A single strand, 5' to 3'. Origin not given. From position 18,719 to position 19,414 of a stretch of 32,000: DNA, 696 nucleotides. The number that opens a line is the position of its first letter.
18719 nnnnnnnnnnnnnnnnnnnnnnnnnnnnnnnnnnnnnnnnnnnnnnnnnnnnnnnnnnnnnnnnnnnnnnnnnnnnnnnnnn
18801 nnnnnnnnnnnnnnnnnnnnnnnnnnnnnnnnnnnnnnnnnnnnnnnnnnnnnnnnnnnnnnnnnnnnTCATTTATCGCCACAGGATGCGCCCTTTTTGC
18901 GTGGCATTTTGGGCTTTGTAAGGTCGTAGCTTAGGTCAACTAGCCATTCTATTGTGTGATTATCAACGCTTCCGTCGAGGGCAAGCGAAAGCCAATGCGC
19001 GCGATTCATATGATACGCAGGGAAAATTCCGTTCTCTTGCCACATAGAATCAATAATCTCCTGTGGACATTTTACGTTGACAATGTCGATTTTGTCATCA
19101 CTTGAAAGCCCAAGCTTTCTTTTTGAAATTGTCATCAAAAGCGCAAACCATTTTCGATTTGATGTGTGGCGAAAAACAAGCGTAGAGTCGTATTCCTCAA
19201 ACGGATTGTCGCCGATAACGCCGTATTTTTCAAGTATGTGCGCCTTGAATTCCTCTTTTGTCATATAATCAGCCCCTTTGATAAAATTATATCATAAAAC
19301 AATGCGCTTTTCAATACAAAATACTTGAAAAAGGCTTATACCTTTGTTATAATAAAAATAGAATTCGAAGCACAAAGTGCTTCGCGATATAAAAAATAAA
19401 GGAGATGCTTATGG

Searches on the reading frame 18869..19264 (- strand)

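Call 35: search_protein_families(library=pfam, proteins=[window:18869-19264:-], max_evalue=0.0001)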
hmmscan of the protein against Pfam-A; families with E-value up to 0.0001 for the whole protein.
window:18869-19264:- (131 aa): 1 family
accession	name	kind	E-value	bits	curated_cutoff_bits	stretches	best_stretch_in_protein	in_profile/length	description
PF04237.18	YjbR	-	2.2e-18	67.1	30.1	1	11-115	1-88/88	YjbR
